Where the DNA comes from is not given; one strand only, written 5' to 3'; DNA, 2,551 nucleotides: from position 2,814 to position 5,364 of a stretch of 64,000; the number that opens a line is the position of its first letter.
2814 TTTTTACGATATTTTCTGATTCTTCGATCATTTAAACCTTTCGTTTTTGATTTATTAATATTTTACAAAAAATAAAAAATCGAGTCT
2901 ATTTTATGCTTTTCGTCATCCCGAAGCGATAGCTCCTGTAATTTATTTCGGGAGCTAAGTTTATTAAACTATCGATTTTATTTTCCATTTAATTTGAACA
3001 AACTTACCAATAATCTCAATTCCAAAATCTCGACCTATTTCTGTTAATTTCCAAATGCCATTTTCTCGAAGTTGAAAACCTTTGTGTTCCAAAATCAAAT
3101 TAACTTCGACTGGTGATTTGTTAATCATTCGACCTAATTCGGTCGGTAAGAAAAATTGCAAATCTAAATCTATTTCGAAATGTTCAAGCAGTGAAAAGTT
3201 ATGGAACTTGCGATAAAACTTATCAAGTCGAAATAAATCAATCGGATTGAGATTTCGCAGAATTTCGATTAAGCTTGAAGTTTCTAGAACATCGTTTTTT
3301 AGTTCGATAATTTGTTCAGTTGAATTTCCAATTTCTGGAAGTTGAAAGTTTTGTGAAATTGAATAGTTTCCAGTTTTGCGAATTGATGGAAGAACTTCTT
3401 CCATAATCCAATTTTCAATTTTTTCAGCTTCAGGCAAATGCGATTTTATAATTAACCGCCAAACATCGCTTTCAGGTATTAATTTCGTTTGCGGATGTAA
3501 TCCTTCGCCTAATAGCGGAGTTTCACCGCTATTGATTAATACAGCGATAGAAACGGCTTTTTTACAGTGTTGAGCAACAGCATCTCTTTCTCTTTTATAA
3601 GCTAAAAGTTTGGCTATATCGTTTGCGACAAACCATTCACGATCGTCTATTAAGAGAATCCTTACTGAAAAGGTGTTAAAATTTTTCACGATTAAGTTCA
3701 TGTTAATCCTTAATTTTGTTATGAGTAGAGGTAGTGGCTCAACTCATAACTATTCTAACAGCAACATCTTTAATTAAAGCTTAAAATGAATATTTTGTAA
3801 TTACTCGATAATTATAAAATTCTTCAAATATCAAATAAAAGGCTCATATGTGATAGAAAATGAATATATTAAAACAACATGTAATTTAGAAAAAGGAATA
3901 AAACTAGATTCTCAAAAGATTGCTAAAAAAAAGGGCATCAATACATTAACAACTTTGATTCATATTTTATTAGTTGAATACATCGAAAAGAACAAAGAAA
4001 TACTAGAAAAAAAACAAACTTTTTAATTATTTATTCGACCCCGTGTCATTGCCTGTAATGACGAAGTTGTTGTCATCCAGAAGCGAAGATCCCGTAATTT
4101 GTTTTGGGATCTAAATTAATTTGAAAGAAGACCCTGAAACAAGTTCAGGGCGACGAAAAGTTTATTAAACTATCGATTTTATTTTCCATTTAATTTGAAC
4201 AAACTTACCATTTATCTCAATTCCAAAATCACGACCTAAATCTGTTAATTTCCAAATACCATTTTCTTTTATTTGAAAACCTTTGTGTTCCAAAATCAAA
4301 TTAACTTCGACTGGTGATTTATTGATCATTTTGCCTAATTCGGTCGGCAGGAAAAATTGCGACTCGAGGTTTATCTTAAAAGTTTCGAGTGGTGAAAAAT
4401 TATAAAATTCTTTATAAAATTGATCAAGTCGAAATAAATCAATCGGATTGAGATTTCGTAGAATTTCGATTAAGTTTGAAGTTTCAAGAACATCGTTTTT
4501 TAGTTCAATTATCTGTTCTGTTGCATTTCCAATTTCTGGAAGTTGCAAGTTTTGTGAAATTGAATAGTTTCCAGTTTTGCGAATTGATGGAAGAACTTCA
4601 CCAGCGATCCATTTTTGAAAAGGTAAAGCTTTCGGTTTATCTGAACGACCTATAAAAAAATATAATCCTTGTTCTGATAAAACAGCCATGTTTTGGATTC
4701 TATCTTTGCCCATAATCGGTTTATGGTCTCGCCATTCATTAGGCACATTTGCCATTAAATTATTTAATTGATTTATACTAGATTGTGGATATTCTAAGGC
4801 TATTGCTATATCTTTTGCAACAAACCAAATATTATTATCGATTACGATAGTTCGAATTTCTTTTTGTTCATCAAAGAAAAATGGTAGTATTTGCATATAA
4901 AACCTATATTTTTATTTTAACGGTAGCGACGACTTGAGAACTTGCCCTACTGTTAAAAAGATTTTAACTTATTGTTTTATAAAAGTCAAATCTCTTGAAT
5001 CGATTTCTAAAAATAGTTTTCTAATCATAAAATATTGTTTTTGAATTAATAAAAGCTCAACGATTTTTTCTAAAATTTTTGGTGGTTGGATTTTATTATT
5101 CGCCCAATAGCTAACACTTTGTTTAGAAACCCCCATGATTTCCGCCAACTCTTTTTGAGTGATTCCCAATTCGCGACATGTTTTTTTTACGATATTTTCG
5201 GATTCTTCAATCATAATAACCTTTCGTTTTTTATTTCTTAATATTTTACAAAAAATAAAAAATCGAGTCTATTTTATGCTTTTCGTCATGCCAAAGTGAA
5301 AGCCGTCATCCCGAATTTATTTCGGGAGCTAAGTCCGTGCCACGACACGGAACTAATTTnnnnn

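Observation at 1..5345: Tandem array of heteroimmune-looking 'HTH + antirepressor' cassettes with N-terminal domain swapping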

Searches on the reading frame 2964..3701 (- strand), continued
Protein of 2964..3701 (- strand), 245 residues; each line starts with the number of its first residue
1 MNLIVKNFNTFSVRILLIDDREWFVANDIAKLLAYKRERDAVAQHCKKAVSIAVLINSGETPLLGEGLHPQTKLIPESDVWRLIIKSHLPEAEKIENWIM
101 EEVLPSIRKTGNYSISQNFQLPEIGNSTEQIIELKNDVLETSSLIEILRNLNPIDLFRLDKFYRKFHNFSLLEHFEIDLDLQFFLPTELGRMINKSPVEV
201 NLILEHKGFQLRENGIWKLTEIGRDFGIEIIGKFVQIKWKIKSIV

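Call 55: fold_search(model_id=the predicted structure, library=viral)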
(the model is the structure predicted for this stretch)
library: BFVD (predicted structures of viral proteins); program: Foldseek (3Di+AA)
matches with E <= 10: 795; with E <= 0.001: 176
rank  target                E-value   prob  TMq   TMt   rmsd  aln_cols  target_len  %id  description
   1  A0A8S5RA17            1.7e-10  1.00  0.36  0.50  12.2       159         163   31  Repressor domain protein [virus sp. ctDYl1]
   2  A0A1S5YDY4            2.8e-10  1.00  0.38  0.16  29.0       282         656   22  BRO-C [Betabaculovirus altermyunipunctae]
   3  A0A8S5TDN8            4.7e-10  1.00  0.31  0.27  15.3       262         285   15  Repressor domain protein [Siphoviridae sp. ctNnX9]
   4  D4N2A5                6.3e-10  1.00  0.39  0.30  42.7       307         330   19  BRO-D [Lymantria xylina multiple nucleopolyhedrovirus]
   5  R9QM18                7.9e-10  1.00  0.37  0.42  16.1       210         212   24  Bro-N domain-containing protein [Lactococcus phage BM13]
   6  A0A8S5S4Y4            8.9e-10  1.00  0.36  0.18  11.8       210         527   24  Repressor domain protein [Myoviridae sp. cthAo37]
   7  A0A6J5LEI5            1.1e-09  1.00  0.39  0.42  12.4       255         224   22  BRO N-terminal domain containing protein [uncultured Caudovirales phage]
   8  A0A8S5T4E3            1.1e-09  1.00  0.39  0.32   9.1       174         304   30  Repressor domain protein [Siphoviridae sp. ctMBu2]
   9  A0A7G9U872            1.7e-09  1.00  0.35  0.48  11.0       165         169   24  Bro-e protein [Spilarctia obliqua nucleopolyhedrovirus]
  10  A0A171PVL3            1.9e-09  1.00  0.39  0.60  12.9       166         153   28  Bro17 [Heliothis virescens ascovirus 3f]
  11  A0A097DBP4            2.0e-09  1.00  0.38  0.38  23.3       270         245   21  Bro-a2 protein [Bombyx mori nuclear polyhedrosis virus]
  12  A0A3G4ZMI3            2.3e-09  1.00  0.42  0.19   7.4       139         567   30  Putative BRO-F [Terrestrivirus sp.]
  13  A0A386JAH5            2.9e-09  1.00  0.41  0.21  16.7       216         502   19  Bro11 [Heliothis virescens ascovirus 3h]
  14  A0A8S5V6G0            3.3e-09  1.00  0.34  0.26  14.0       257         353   24  Repressor domain protein [Myoviridae sp. ctRci5]
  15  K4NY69                3.5e-09  1.00  0.42  0.43  18.4       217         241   20  Bro13 [Heliothis virescens ascovirus 3g]
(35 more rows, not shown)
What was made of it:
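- Tried and rejected: BFVD hits were driven by Bro-N alone (call 55).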

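Call 80: find_encoding_contigs(protein=P0082, flank=8000, max_places=2)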
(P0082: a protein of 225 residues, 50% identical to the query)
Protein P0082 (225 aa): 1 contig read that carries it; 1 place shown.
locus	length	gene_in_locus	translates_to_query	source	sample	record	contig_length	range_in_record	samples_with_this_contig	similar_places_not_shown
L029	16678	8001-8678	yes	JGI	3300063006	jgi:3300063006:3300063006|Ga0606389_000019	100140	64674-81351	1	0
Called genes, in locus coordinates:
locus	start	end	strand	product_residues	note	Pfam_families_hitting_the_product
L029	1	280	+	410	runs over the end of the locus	PF06689:zf-C4_ClpX, PF00493:MCM (weak), PF05496:RuvB_N (weak), PF01078:Mg_chelatase (faint), PF07724:AAA_2, PF00004:AAA, PF07728:AAA_5 (weak), PF10431:ClpB_D2-small, +1 more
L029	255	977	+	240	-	PF01209:Ubie_methyltran, PF00891:Methyltransf_2 (weak), PF13489:Methyltransf_23 (weak), PF13847:Methyltransf_31, PF08241:Methyltransf_11, PF08242:Methyltransf_12, PF13649:Methyltransf_25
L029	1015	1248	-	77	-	-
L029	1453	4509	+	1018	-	PF00873:ACR_tran, PF02355:SecD_SecF_C (faint), PF03176:MMPL (faint)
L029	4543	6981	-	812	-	PF23657:DUF7151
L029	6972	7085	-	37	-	-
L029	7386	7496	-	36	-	-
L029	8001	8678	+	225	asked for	PF02498:Bro-N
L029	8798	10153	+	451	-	PF02789:Peptidase_M17_N (weak), PF00883:Peptidase_M17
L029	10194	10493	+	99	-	PF19931:DUF6394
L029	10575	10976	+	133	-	PF02823:ATP-synt_DE_N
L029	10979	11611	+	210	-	PF01618:MotA_ExbB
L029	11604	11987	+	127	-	PF02472:ExbD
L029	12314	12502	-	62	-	-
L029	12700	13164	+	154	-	PF06271:RDD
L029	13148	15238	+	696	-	-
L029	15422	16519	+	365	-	PF02154:FliM, PF01052:FliMN_C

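Call 82: search_protein_families(library=pfam, proteins=[L025:9720-9887:-, L002:9707-9889:-], max_evalue=10)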
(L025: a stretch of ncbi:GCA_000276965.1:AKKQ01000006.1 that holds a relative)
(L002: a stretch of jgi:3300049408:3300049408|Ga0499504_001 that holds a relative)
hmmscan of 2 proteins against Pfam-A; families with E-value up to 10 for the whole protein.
L025:9720-9887:- (55 aa): 0 families

L002:9707-9889:- (60 aa): 2 families
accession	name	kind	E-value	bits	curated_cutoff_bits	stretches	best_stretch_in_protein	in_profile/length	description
PF14265.11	DUF4355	-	0.02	15.6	25.4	1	11-41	66-94/124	Capsid assembly scaffolding protein Gp46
PF02096.25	60KD_IMP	-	0.073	13.5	35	1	3-40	42-76/163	60Kd inner membrane protein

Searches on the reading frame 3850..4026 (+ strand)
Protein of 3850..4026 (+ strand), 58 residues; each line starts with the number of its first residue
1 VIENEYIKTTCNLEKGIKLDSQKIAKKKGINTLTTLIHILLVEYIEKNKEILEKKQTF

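Call 7: search_protein_families(library=pfam, proteins=[window:3850-4026:+], max_evalue=0.01)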
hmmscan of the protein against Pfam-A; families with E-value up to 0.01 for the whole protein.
window:3850-4026:+ (58 aa): 0 families

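Call 19: search_protein_families(library=phrogs, proteins=[window:3850-4026:+], max_evalue=0.01)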
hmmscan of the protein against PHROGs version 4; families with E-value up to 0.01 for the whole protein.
window:3850-4026:+ (58 aa): 0 families

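Call 20: search_protein_families(library=padloc, proteins=[window:3850-4026:+], max_evalue=0.01)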
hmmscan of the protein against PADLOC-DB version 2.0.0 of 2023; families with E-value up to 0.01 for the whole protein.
window:3850-4026:+ (58 aa): 0 families

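Call 82: search_protein_families(library=pfam, proteins=[window:3850-4026:+], max_evalue=10)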
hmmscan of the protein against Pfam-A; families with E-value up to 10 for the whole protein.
window:3850-4026:+ (58 aa): 0 families
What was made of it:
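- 3850..4026 (+): ORF58: a small conserved RHH-like protein that replaces the HTH partner in this unit and is transcribed divergently from Ant3. No Pfam hit (call 82).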

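Call 83: find_homologous_proteins(query=window:3850-4026:+, max_evalue=0.01)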
Query window:3850-4026:+ (58 aa): 9 proteins with E <= 0.01 among 9 candidates.
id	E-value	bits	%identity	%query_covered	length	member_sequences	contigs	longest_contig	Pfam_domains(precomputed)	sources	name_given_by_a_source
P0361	5.7e-28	112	100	100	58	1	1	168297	-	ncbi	-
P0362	3.4e-23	97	91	95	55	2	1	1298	-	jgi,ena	-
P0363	1.9e-18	82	77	97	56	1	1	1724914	-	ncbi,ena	-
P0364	3.5e-16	75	79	91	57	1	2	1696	-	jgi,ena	-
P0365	2.3e-15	73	79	90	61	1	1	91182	-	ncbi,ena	-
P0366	7.3e-15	71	72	93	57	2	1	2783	-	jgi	-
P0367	3.0e-14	69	72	91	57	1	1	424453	-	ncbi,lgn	-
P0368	3.2e-14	69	69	90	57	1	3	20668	-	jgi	jgi:hypothetical protein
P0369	1.8e-12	64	69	83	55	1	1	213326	-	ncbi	-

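Call 88: predict_structure(alignment_id=A4)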
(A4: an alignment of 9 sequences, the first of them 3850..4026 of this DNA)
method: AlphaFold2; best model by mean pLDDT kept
length: 58 residues; sequences in the alignment: 9
mean_pLDDT: 80.1   pTM: 0.48
mean pLDDT of the five models: 80.1, 76.7, 73.0, 69.6, 63.3
residues with pLDDT >= 90: 12; 70-90: 34; 50-70: 10; < 50: 2
segments of 3 or more residues with pLDDT < 50: none
pLDDT, mean of each block of 10 residues (from residue 1): 59 76 85 86 92 82
secondary structure, 60 per line:
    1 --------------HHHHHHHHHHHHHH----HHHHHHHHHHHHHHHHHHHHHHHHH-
elements in order: H15-28 H33-57

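Call 91: fold_search(model_id=the predicted structure, library=pdb)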
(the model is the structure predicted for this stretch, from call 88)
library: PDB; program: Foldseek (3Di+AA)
matches with E <= 10: 41; with E <= 0.001: 0
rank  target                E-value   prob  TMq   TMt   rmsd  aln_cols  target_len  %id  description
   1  1q5v_B                4.8e-01  0.80  0.53  0.29   1.9        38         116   16  Apo-NikR (released 2003-09-30)
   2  4d8j_A                5.7e-01  0.41  0.47  0.23   3.7        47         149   26  Structure of E. coli MatP-mats complex (released 2012-11-21)
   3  2wvd_D                7.8e-01  0.47  0.51  0.26   3.3        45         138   13  Structural and mechanistic insights into Helicobacter pylori NikR function (released 2010-01-19)
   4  1ea4_B                8.5e-01  0.63  0.51  0.68   1.9        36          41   22  TRANSCRIPTIONAL REPRESSOR COPG/22bp dsDNA COMPLEX (released 2001-07-05)
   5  6kyt_Q                1.1e+00  0.28  0.49  0.41   5.8        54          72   13  The structure of the M. tb toxin MazEF-mt1 complex (released 2020-08-05)
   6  6kyt_C                1.5e+00  0.21  0.47  0.39   5.6        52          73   13  The structure of the M. tb toxin MazEF-mt1 complex (released 2020-08-05)
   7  7b22_A                1.8e+00  0.18  0.46  0.51   3.6        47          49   11  Vibrio cholerae ParD2 Antitoxin (released 2021-10-06)
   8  1q5v_C                1.9e+00  0.51  0.56  0.30   1.7        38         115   16  Apo-NikR (released 2003-09-30)
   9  1b28_MODEL_1_A        1.9e+00  0.28  0.51  0.55   3.6        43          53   16  ARC REPRESSOR MYL MUTANT FROM SALMONELLA BACTERIOPHAGE P22 (released 1999-11-03)
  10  6kyt_P                1.9e+00  0.20  0.48  0.41   5.6        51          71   14  The structure of the M. tb toxin MazEF-mt1 complex (released 2020-08-05)
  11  2wvb_A                2.1e+00  0.28  0.53  0.27   3.0        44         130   14  Structural and mechanistic insights into Helicobacter pylori NikR function (released 2010-01-19)
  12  1bdv_B                2.2e+00  0.23  0.49  0.52   2.4        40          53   15  ARC FV10 COCRYSTAL (released 1999-01-06)
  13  7r5a_D                3.3e+00  0.12  0.47  0.52   3.6        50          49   10  Vibrio cholera ParD2:ParE2 antitoxin:toxin complex (released 2022-04-27)
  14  8c24_E                3.9e+00  0.20  0.59  0.65   2.5        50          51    8  ParDE1 toxin-antitoxin complex from Mycobacterium tuberculosis (rv1960c-rv1959c) (released 2023-12-20)
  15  7vp4_B                4.3e+00  0.23  0.54  0.49   2.0        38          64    8  Structure of a transcription factor and DNA complex (released 2022-10-19)
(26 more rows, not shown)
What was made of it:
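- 3850..4026 (+): The AF2 model's top Foldseek hits are almost all RHH proteins, but E is >= 0.48 (calls 88, 91).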

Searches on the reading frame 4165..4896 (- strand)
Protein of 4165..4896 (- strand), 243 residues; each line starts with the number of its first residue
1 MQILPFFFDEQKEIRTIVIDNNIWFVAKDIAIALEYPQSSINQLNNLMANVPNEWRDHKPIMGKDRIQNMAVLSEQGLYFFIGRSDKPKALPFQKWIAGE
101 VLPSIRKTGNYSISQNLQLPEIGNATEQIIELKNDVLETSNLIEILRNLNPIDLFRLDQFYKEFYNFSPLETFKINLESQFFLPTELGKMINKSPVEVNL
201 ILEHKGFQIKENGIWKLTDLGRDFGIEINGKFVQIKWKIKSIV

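Call 6: search_protein_families(library=pfam, proteins=[window:4165-4896:-], max_evalue=0.01)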
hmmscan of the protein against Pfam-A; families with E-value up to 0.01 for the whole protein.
window:4165-4896:- (243 aa): 1 family
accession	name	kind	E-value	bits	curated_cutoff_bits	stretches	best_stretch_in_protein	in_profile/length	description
PF02498.22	Bro-N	-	3.5e-19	69.7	25.6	1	13-103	1-96/96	BRO family, N-terminal domain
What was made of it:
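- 4165..4896 (-): Ant4: Bro-N plus CTD. Bro-N, E 3.5e-19 (call 6).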

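Call 86: search_dna_similar(query=window:4165-4896:-, collection=phages, mode=protein, max_evalue=0.00001, max_rows=12)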
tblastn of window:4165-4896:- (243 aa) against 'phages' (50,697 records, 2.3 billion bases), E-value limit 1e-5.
Records with a match: 1062; places in all: 1083; records where one place covers at least 80% of the query: 61.
Best place of each record, by identity: <60% 1062.
By first word of the organism name: Mycobacterium 273; Staphylococcus 210; Streptococcus 108; Paenibacillus 71; Pseudomonas 44; Gordonia 43; Lactococcus 37; Bacteriophage 36; Lactobacillus 27; Escherichia 21; and 56 more.
By host as written in the record: Mycobacterium smegmatis mc2 155 180; - 91; Staphylococcus aureus 63; Paenibacillus larvae 38; Mycobacterium smegmatis mc#155 35; Pseudomonas aeruginosa 31; Gordonia terrae 3612 28; Lactococcus lactis 19; and 330 more.
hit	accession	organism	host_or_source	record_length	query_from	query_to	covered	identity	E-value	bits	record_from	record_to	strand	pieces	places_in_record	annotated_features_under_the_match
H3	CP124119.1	Liberibacter phage GZQL4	Candidatus Liberibacter asiaticus GZQL4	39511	3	237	97%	29.7%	1e-14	79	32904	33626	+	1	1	record has no annotation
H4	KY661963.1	Liberibacter phage P-JXGC-3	Candidatus Liberibacter asiaticus str. ...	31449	3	237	97%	29.7%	3e-14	77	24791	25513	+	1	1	antirepressor protein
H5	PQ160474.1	Liberibacter phage P-9PA-3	Candidatus Liberibacter asiaticus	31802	3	237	97%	29.7%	3e-14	77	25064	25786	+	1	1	antirepressor protein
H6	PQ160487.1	Liberibacter phage P-9PA-1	Candidatus Liberibacter asiaticus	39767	3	237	97%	29.7%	3e-14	77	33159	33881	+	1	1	antirepressor protein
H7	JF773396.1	Liberibacter phage FP2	Candidatus Liberibacter asiaticus Psy62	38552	3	237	97%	29.0%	3e-16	83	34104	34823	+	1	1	putative Bro-N family phage antirepressor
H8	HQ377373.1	Liberibacter phage SC2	Candidatus Liberibacter asiaticus UF506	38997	3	237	97%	29.0%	3e-16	83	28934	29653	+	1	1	putative Bro-N family phage antirepressor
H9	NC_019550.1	Liberibacter phage SC2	Candidatus Liberibacter asiaticus UF506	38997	3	237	97%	29.0%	3e-16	83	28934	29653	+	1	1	anti-repressor Ant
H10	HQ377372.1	Liberibacter phage SC1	Candidatus Liberibacter asiaticus UF506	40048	3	237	97%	29.0%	3e-16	83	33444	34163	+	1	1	putative Bro-N family phage antirepressor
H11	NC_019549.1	Liberibacter phage SC1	Candidatus Liberibacter asiaticus UF506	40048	3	237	97%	29.0%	3e-16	83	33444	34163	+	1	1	anti-repressor Ant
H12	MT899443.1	Liberibacter phage P-PA19-2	Candidatus Liberibacter asisticus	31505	3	235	96%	28.9%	2e-13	75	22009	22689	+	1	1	antirepressor protein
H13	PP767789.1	Clostridioides phage phiCDKH02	Clostridioides difficile CD500-12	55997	13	217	84%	32.4%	2e-14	78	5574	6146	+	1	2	antirepressor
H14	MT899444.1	Liberibacter phage P-PA19-1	Candidatus Liberibacter asiaticus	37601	3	237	97%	28.1%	5e-13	74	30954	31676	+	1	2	antirepressor protein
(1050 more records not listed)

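Call 90: get_annotated_region(hit=H9, flank=3000)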
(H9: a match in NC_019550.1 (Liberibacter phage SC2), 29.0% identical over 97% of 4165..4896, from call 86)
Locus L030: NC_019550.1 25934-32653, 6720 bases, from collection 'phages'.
description: Liberibacter phage SC2, complete genome.
organism: Liberibacter phage SC2 (NCBI taxid 941970)
taxonomy: Viruses; Duplodnaviria; Heunggongvirae; Uroviricota; Caudoviricetes
host: Candidatus Liberibacter asiaticus UF506; source: Citrus paradisi; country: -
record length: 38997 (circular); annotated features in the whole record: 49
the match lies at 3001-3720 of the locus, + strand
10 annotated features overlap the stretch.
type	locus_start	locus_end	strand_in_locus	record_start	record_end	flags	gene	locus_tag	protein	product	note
CDS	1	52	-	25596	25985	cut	-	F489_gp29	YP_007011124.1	hypothetical protein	putative phage-related protein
CDS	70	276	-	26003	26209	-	-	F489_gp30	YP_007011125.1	hypothetical protein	putative phage-related protein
CDS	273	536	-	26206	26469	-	-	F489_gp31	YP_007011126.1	hypothetical protein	putative phage-related protein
CDS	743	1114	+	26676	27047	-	-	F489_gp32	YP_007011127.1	hypothetical protein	putative phage-related protein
CDS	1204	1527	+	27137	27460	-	-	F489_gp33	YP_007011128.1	hypothetical protein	putative phage-related protein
CDS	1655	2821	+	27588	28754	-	-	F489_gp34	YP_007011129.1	exonuclease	putative exonuclease; pfam10926 superfamily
CDS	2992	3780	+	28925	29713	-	-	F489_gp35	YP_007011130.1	anti-repressor Ant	pfam02498 superfamily; COG3617 superfamily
CDS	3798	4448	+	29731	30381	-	-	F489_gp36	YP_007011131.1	Gp2.5-like ssDNA binding protein and ssDNA annealing protein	putative phage-related helix-destabilizing protein; pfam10991 superfamily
CDS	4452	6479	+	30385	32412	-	-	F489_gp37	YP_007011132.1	DNA polymerase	cl10012 superfamily; cd06444 superfamily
CDS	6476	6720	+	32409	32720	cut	-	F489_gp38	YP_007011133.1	endonuclease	pfam08774 VRR-NUC superfamily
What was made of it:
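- Closest known: Bro-N antirepressors of Liberibacter phages SC1/SC2. Different: In SC2 it is a single gene among replication genes, with no adjacent small HTH annotated (call 90).
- In phage SC2 the homologue is a single gene (call 90).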

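Call 94: search_protein_families(library=pfam, proteins=[L030:2992-3780:+], max_evalue=0.1)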
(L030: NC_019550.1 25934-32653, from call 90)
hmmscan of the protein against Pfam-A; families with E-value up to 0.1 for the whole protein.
L030:2992-3780:+ (262 aa): 1 family
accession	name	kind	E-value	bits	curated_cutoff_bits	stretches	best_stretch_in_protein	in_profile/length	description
PF02498.22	Bro-N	-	4.4e-24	85.4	25.6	1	13-99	1-96/96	BRO family, N-terminal domain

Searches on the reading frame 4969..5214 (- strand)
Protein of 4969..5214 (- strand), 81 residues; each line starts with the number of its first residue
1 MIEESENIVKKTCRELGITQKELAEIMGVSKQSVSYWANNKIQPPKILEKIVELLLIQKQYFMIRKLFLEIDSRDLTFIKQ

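Call 6: search_protein_families(library=pfam, proteins=[window:4969-5214:-], max_evalue=0.01)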
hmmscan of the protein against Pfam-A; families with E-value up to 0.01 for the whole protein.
window:4969-5214:- (81 aa): 18 families
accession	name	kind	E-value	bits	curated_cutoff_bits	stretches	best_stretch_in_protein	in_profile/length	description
PF01381.28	HTH_3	-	1.1e-09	38.6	23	1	11-55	3-48/55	Helix-turn-helix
PF12802.13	MarR_2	-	8.1e-05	23.2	27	1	16-36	18-39/61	MarR family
PF07022.19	Phage_CI_repr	-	9e-05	23.2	22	1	8-44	2-39/65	Bacteriophage CI repressor helix-turn-helix domain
PF20432.4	Xre-like-HTH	-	0.00011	22.9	25.8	1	9-55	15-62/63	Antitoxin Xre-like helix-turn-helix domain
PF15731.11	MqsA_antitoxin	-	0.00017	22.2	30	1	7-55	72-120/131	Antitoxin component of bacterial toxin-antitoxin system, MqsA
PF15943.11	YdaS_toxin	-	0.00025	21.3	30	1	11-47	3-39/65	Bacterial toxin YdaS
PF12844.13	HTH_19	-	0.00029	21.1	30.2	1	10-63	5-59/64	Helix-turn-helix domain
PF13384.12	HTH_23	-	0.0012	19.1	24.6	1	13-38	15-38/50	Homeodomain-like domain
PF13443.12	HTH_26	-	0.0015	19.1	22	1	10-50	3-45/63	Cro/C1-type HTH DNA-binding domain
PF23725.1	Dredd_N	-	0.0024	18.2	27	1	21-75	43-95/100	Caspase-8, N-terminal domain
PF13545.12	HTH_Crp_2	-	0.0032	17.8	27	1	14-35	19-40/70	Crp-like helix-turn-helix domain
PF13560.12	HTH_31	-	0.0053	17.5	27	1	14-54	11-53/64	Helix-turn-helix domain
PF12728.13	HTH_17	-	0.0056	17.4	27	1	19-41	3-25/51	Helix-turn-helix domain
PF13518.12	HTH_28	-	0.0056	17.2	25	0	17-38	12-33/52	Helix-turn-helix domain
PF17762.8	HTH_ParB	-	0.0061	17.1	22.6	1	2-35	6-38/102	ParB HTH domain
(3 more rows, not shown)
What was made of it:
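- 4969..5214 (-): HTH4, an 81-aa Xre-type regulator. First gene of the array. HTH_3, E 1.1e-9 (call 6).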
